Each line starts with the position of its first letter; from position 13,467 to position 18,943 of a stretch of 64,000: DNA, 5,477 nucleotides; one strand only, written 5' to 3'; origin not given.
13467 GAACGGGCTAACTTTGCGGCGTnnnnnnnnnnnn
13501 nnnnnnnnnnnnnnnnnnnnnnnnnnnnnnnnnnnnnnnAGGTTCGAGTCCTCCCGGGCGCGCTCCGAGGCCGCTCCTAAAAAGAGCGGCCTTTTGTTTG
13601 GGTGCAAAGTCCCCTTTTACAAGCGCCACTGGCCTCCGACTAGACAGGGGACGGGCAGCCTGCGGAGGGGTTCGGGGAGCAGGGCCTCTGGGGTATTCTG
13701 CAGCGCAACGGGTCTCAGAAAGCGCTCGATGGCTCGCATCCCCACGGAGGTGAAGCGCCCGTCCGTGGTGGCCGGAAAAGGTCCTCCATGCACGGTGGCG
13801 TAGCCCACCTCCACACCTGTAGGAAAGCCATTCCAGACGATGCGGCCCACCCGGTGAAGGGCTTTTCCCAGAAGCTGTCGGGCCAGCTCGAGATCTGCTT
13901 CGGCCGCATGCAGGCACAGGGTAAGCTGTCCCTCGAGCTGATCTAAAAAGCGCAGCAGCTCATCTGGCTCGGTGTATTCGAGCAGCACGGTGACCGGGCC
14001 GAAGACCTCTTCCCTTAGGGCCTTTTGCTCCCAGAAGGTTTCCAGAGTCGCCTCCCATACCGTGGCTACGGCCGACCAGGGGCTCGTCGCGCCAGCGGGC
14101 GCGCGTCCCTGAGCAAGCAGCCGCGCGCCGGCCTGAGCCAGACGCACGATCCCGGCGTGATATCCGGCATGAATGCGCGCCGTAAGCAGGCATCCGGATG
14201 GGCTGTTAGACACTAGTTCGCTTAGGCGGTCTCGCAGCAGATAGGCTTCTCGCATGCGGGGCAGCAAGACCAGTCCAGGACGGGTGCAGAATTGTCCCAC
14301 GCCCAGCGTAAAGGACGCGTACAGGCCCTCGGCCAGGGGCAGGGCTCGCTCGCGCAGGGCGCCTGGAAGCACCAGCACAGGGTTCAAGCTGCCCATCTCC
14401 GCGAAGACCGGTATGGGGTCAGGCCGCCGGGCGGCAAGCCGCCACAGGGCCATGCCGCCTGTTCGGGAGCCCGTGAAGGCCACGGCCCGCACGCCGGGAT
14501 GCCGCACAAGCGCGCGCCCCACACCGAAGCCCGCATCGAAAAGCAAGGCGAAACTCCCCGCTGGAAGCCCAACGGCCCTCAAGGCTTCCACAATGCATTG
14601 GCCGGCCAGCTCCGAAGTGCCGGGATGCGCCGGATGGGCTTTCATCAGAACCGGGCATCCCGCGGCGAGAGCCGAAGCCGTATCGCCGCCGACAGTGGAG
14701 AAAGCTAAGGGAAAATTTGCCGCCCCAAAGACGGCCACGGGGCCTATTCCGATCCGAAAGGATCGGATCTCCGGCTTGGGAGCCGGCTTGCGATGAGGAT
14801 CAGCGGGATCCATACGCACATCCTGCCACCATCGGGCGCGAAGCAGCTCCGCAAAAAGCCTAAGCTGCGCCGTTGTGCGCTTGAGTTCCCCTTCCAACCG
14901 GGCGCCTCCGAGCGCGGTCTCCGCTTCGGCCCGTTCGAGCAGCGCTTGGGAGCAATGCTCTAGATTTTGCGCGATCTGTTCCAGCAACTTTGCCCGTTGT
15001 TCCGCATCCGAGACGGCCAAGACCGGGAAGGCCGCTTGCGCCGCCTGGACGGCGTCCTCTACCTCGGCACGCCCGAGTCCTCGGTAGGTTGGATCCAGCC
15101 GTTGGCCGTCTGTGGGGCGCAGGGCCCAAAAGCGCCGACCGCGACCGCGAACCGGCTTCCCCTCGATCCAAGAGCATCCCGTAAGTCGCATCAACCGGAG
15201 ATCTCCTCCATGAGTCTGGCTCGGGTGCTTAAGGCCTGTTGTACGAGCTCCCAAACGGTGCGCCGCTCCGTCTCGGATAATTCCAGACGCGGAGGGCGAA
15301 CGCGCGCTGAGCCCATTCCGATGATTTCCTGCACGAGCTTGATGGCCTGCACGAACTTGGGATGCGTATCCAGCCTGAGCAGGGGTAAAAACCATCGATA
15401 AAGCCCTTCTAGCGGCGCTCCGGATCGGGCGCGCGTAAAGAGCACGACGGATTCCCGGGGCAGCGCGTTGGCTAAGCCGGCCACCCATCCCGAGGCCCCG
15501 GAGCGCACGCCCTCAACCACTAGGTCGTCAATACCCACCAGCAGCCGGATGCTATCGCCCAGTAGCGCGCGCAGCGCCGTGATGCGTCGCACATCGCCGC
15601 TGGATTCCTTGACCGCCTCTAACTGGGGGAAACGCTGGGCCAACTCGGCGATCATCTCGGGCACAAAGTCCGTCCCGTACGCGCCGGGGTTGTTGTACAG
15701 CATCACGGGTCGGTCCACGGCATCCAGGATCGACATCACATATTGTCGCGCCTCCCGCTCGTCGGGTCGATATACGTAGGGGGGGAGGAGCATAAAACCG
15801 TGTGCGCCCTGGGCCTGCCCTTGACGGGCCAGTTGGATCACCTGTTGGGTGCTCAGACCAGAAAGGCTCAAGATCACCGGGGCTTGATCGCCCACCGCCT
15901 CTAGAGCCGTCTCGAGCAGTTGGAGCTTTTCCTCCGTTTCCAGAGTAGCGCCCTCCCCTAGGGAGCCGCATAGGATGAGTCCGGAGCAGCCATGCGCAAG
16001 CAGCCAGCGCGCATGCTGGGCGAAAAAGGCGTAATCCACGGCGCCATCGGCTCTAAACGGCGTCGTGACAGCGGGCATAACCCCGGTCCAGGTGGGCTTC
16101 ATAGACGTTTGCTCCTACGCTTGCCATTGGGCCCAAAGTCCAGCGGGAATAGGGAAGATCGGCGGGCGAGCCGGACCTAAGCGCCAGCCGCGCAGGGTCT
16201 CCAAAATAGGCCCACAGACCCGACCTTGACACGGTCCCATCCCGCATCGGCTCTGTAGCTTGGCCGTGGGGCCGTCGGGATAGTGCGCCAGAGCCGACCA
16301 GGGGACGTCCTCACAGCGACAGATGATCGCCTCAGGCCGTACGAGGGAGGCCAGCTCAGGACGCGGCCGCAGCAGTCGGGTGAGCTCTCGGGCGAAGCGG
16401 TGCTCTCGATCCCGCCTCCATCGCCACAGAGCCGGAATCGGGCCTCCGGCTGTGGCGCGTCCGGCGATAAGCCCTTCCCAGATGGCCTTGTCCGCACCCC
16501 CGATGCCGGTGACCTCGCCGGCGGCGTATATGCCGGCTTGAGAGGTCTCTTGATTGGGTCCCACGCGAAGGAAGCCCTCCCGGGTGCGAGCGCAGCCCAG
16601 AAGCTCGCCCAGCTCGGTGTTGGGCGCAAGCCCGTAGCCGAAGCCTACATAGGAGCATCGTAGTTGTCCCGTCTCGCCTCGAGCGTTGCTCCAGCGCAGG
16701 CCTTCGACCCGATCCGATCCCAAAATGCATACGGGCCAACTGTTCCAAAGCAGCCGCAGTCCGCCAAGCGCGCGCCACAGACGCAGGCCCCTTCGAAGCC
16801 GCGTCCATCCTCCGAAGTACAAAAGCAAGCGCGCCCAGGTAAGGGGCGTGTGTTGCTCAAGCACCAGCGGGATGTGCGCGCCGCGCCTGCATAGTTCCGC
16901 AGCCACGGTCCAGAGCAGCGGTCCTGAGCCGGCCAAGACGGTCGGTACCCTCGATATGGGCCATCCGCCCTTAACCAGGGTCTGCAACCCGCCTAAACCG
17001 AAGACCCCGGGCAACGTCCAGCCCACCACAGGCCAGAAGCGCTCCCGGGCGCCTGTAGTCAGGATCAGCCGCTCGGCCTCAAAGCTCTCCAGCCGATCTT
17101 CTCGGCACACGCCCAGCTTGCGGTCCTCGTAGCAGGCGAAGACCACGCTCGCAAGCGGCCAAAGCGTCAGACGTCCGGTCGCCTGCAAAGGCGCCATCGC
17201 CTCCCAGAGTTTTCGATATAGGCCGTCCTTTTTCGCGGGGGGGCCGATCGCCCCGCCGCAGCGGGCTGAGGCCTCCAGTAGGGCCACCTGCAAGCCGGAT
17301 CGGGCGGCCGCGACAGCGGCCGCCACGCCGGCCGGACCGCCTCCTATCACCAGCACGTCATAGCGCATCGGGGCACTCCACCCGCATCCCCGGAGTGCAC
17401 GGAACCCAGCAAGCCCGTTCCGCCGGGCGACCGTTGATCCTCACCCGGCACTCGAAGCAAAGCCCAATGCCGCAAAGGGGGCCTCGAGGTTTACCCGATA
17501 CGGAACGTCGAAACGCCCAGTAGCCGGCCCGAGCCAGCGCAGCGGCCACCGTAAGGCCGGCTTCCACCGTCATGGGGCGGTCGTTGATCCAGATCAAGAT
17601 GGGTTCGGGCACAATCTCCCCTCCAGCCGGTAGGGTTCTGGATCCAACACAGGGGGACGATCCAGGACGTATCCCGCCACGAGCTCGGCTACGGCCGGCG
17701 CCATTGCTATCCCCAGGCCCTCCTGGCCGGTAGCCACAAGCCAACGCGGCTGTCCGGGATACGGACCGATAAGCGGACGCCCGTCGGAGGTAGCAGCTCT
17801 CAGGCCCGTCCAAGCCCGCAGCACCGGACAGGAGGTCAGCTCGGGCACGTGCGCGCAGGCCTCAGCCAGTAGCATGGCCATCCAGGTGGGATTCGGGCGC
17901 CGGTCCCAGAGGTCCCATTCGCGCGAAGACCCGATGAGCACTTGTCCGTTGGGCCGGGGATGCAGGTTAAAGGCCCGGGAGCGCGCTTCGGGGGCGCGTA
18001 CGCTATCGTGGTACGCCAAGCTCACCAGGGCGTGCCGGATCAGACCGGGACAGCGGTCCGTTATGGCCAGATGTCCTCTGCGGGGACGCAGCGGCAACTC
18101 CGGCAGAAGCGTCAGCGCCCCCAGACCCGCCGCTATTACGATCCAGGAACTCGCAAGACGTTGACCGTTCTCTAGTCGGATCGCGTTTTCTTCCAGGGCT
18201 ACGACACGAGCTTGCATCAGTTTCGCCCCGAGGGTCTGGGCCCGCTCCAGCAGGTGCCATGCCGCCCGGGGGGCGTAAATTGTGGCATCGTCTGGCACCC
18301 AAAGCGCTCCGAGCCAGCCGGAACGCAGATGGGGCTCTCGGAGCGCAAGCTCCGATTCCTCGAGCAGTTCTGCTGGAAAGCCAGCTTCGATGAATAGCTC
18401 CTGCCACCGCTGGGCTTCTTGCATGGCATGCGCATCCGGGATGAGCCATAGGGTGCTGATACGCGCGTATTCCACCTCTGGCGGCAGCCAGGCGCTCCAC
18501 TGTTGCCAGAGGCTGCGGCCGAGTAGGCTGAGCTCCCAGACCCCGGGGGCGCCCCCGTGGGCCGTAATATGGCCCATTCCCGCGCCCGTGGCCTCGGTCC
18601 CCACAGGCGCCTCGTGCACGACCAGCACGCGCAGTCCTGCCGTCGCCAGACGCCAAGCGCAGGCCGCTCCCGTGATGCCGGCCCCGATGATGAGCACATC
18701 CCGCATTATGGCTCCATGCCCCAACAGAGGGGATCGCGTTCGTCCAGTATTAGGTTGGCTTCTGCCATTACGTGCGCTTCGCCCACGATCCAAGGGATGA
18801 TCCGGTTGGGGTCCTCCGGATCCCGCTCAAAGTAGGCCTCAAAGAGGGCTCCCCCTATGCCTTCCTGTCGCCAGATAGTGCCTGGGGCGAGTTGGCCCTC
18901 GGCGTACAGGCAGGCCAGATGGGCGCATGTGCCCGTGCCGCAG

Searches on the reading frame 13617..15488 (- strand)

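Call 30: search_protein_families(library=pfam, proteins=[window:13617-15488:-], max_evalue=0.0001)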
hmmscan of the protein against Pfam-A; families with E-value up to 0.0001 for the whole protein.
window:13617-15488:- (623 aa): 1 family
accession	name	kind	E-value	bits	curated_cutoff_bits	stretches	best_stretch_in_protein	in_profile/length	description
PF00171.27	Aldedh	-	7.1e-43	147.3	23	1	122-560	11-430/461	Aldehyde dehydrogenase family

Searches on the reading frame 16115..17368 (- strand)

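Call 30: search_protein_families(library=pfam, proteins=[window:16115-17368:-], max_evalue=0.0001)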
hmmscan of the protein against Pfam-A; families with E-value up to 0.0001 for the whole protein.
window:16115-17368:- (417 aa): 8 families
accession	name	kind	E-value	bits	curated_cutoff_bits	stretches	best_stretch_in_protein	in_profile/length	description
PF07992.20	Pyr_redox_2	-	1.5e-20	74.3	26.1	1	3-299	1-291/291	Pyridine nucleotide-disulphide oxidoreductase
PF12831.13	FAD_oxidored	-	6.9e-10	39.2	27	1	4-40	1-37/416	FAD dependent oxidoreductase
PF01266.30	DAO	-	4.6e-08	33.4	27.9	1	4-42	1-40/353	FAD dependent oxidoreductase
PF13450.12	NAD_binding_8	-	1.3e-07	32.3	21.9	1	7-42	1-36/68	NAD(P)-binding Rossmann-like domain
PF01134.28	GIDA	-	4.8e-07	29.6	22.1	1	4-32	1-29/391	Glucose inhibited division protein A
PF00890.30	FAD_binding_2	-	2.9e-06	27.2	20.4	1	4-40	1-37/414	FAD binding domain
PF03486.20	HI0933_like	-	4.2e-06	26.8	50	1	4-38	2-36/244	HI0933-like protein Rossmann domain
PF01946.23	Thi4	-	3.1e-05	23.8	26.2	1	2-41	17-57/235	Thi4 family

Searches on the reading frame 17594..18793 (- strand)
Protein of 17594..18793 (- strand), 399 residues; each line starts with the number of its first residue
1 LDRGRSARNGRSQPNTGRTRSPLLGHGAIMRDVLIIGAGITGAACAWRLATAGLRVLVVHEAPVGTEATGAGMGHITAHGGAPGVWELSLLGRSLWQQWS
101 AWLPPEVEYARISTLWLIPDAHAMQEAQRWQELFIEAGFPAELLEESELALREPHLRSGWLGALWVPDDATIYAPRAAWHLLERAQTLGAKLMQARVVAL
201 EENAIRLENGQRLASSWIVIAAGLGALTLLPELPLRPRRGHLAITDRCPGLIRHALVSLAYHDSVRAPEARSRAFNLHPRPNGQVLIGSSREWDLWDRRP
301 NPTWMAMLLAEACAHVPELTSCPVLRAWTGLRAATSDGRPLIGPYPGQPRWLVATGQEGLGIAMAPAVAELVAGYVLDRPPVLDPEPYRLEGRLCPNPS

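Call 30: search_protein_families(library=pfam, proteins=[window:17594-18793:-], max_evalue=0.0001)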
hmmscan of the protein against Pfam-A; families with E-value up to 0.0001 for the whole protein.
window:17594-18793:- (399 aa): 4 families
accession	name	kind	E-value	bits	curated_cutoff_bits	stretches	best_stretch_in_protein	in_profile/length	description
PF01266.30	DAO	-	3.5e-62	211.4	27.9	1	32-373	1-351/353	FAD dependent oxidoreductase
PF13450.12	NAD_binding_8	-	1.3e-05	25.8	21.9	1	35-59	1-25/68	NAD(P)-binding Rossmann-like domain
PF07992.20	Pyr_redox_2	-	3.2e-05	24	26.1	0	32-180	2-58/291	Pyridine nucleotide-disulphide oxidoreductase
PF00890.30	FAD_binding_2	-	6.2e-05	22.8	20.4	0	32-76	1-45/414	FAD binding domain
